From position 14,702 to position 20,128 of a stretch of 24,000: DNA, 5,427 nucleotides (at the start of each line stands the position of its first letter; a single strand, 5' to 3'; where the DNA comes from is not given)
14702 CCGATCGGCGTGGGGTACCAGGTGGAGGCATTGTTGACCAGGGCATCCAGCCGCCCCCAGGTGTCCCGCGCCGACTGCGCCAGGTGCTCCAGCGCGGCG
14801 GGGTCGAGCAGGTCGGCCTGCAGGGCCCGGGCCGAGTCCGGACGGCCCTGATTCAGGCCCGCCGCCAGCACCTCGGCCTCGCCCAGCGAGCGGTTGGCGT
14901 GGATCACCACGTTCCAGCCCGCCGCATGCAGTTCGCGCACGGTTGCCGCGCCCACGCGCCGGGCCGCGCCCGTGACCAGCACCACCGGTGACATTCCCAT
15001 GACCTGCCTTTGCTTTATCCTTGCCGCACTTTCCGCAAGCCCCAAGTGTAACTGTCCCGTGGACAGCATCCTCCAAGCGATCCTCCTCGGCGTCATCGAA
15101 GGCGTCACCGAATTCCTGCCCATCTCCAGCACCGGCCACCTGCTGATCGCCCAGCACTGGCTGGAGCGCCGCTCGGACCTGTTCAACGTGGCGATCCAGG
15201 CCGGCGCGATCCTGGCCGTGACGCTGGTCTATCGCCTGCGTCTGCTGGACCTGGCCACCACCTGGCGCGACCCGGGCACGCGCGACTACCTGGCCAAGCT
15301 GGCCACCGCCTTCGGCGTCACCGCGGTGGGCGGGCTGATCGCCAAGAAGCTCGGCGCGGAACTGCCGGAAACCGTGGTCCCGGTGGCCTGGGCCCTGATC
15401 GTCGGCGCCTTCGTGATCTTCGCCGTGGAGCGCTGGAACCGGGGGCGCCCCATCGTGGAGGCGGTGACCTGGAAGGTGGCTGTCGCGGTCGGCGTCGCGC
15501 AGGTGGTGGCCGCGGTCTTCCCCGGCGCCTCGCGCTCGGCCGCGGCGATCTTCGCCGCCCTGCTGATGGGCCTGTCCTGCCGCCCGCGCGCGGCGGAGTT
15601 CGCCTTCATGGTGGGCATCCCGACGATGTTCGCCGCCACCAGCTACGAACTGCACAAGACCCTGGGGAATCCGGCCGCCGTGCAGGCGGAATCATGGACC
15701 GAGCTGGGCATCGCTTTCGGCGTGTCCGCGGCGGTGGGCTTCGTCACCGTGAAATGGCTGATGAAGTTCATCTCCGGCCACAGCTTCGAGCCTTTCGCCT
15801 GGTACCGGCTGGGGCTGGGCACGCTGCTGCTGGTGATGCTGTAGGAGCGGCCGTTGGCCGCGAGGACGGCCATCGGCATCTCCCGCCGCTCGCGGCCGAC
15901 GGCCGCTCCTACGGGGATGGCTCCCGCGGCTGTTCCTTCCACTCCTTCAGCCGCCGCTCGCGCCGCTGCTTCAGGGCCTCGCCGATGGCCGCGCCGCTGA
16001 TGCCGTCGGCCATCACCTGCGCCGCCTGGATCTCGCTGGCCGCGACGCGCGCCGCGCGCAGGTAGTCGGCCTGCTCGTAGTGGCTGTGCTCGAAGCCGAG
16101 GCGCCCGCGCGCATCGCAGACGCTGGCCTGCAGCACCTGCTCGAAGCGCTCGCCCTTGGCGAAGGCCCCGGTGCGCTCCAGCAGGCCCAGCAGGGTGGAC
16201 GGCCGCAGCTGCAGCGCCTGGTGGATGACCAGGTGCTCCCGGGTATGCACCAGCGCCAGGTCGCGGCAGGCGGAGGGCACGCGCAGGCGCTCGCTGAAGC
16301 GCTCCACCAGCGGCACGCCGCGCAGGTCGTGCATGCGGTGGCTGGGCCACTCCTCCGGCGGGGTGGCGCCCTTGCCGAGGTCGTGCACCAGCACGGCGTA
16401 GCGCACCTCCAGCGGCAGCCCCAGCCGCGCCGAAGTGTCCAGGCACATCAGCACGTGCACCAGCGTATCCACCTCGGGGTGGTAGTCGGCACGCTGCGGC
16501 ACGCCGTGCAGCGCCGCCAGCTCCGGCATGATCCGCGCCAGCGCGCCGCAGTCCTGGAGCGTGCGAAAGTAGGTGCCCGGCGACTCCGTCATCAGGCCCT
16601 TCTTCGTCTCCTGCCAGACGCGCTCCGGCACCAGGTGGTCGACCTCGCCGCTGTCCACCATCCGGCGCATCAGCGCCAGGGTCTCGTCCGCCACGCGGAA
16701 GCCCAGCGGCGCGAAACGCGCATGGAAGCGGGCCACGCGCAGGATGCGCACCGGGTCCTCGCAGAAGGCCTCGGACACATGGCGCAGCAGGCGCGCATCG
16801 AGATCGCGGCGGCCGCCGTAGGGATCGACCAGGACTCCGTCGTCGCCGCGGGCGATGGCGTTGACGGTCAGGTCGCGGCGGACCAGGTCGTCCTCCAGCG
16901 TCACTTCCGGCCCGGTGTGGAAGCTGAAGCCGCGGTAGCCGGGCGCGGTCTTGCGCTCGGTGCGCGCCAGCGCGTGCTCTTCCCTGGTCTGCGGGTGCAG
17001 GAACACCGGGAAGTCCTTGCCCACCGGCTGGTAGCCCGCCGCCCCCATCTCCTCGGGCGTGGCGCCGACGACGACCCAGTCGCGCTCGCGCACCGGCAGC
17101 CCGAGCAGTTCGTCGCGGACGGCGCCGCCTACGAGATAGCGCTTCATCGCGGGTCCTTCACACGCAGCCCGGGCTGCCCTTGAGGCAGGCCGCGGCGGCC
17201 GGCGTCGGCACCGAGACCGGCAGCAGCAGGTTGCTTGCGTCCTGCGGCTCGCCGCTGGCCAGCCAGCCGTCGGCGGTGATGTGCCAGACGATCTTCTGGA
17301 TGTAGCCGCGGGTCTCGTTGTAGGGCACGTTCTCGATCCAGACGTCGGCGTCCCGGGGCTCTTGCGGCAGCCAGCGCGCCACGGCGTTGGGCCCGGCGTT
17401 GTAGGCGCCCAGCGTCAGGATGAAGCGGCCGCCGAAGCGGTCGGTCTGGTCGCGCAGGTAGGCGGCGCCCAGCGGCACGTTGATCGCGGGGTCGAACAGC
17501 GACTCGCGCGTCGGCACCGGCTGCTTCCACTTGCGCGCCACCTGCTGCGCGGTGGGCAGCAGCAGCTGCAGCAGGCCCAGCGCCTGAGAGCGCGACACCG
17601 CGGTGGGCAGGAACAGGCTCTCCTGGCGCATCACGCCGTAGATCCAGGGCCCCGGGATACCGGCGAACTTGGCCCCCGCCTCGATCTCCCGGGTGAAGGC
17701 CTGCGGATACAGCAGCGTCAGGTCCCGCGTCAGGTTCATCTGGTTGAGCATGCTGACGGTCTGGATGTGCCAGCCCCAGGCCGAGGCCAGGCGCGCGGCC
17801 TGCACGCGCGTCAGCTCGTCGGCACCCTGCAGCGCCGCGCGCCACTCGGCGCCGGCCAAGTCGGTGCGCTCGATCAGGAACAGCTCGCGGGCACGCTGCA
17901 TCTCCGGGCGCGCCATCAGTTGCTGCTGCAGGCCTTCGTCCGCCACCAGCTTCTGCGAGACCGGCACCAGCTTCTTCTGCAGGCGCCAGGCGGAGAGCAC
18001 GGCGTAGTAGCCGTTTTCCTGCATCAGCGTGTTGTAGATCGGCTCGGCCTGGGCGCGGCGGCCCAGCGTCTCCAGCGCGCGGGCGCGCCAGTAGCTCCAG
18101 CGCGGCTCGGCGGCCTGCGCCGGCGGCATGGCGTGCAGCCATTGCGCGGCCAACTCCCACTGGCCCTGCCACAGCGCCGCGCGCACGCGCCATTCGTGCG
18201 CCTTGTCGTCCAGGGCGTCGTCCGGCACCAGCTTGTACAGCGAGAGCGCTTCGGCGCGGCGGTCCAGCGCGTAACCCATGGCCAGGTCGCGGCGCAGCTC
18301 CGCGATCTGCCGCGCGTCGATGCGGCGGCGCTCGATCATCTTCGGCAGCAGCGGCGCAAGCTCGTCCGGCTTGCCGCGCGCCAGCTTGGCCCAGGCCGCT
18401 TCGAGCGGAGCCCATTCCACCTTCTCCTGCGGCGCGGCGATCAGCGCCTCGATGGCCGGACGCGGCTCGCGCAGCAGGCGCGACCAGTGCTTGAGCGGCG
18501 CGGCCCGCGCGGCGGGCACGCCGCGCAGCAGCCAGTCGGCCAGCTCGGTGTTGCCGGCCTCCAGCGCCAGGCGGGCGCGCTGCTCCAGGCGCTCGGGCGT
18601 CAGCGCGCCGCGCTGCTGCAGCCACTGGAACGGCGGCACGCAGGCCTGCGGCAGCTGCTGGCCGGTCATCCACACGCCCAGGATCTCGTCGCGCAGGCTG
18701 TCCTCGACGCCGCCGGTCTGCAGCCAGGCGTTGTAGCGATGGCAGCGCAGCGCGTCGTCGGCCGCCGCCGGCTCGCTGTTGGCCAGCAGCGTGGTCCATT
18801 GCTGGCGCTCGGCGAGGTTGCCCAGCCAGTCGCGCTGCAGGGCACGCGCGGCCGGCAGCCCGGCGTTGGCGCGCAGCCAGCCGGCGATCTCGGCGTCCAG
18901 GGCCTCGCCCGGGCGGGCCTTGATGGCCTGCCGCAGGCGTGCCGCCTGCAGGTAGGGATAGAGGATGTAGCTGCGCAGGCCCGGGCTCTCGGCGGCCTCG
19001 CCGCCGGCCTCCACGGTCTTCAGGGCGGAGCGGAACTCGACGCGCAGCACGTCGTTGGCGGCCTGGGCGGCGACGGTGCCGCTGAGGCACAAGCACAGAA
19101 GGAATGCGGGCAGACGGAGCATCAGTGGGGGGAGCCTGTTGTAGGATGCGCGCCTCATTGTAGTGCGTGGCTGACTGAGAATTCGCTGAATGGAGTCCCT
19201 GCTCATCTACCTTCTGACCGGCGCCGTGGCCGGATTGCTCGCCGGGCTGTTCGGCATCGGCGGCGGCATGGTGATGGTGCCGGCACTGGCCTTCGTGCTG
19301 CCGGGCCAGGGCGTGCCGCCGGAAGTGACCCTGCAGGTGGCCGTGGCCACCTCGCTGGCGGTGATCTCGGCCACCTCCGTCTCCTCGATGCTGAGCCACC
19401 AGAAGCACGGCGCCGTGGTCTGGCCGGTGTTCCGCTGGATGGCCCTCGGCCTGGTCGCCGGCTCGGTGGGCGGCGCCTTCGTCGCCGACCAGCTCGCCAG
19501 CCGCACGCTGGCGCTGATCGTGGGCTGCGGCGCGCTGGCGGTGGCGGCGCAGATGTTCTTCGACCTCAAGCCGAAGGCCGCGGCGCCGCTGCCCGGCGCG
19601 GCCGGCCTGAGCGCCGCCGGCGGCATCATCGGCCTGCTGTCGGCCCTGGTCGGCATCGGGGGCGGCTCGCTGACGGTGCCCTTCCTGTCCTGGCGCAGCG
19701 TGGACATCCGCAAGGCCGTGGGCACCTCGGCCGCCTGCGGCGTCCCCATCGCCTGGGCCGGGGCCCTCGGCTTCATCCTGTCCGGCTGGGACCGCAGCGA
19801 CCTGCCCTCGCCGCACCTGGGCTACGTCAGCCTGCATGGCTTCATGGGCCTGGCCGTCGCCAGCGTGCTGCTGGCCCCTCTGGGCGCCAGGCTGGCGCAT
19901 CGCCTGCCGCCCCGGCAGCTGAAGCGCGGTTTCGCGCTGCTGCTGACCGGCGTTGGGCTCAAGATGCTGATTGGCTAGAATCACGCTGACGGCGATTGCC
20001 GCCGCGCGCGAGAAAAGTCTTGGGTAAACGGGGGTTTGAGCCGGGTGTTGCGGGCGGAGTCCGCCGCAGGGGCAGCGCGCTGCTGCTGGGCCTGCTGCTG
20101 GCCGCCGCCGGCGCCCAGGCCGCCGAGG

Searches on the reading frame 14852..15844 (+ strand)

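Call 40: search_protein_families(library=pfam, proteins=[window:14852-15844:+], max_evalue=0.01)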
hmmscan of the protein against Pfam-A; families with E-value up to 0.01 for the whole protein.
window:14852-15844:+ (330 aa): 1 family
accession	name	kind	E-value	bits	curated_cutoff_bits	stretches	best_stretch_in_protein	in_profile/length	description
PF02673.24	BacA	-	9.6e-65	219.3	33.4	1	76-324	1-256/257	Bacitracin resistance protein BacA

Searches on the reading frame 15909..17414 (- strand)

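Call 40: search_protein_families(library=pfam, proteins=[window:15909-17414:-], max_evalue=0.01)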
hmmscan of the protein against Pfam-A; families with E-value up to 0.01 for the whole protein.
window:15909-17414:- (501 aa): 3 families
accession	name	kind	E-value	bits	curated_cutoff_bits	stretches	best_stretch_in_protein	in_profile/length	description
PF01743.26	PolyA_pol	-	3.2e-15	57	23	1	93-211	2-126/126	Poly A polymerase head domain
PF12627.12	PolyA_pol_RNAbd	-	5.9e-11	42.4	22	1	238-301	1-62/64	Probable RNA and SrmB- binding site of polymerase A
PF01966.28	HD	-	2.5e-05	24.9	22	1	318-395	2-90/116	HD domain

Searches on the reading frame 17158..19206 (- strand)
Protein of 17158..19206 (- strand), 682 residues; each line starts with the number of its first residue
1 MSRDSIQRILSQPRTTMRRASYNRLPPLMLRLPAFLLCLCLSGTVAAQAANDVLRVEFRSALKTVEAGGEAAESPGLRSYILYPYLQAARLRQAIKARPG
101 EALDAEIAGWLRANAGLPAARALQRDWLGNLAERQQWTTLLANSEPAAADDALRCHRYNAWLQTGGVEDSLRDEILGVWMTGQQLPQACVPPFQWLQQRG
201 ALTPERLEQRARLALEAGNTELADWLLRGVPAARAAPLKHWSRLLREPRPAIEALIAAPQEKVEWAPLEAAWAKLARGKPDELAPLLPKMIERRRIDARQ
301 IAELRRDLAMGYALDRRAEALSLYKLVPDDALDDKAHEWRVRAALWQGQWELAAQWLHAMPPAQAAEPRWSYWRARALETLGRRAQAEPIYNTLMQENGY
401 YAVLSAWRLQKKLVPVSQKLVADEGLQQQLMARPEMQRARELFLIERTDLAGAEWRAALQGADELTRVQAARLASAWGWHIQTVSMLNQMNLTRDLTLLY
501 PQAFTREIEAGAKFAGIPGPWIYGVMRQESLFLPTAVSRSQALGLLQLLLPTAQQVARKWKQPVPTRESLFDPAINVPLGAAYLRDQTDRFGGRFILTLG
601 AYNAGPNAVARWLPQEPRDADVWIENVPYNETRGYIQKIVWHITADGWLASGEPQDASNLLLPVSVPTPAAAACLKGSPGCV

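Call 40: search_protein_families(library=pfam, proteins=[window:17158-19206:-], max_evalue=0.01)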
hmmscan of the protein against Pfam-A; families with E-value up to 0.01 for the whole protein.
window:17158-19206:- (682 aa): 3 families
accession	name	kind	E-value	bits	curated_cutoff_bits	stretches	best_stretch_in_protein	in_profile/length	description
PF01464.25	SLT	-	7.9e-25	87.2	21.3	1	513-617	8-109/117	Transglycosylase SLT domain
PF14718.12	SLT_L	-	2.4e-12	47.3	25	1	430-489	2-61/68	Soluble lytic murein transglycosylase L domain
PF00760.24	Cucumo_coat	-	0.0049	16.9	22.6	1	176-223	83-132/175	Cucumovirus coat protein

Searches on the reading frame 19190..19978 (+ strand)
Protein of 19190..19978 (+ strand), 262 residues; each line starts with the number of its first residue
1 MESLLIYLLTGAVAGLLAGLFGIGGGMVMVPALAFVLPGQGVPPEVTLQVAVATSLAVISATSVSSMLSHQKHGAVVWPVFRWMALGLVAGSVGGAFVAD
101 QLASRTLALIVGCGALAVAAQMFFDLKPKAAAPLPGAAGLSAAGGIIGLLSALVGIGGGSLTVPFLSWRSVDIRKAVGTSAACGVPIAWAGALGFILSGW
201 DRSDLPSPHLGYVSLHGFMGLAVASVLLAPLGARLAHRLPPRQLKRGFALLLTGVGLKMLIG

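Call 77: search_protein_families(library=pfam, proteins=[window:19190-19978:+], max_evalue=0.001)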
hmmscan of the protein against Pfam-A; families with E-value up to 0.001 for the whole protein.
window:19190-19978:+ (262 aa): 1 family
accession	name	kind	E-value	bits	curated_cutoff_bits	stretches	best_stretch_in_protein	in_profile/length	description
PF01925.25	TauE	-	3.9e-54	184.3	32.6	1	7-259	1-237/237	Sulfite exporter TauE/SafE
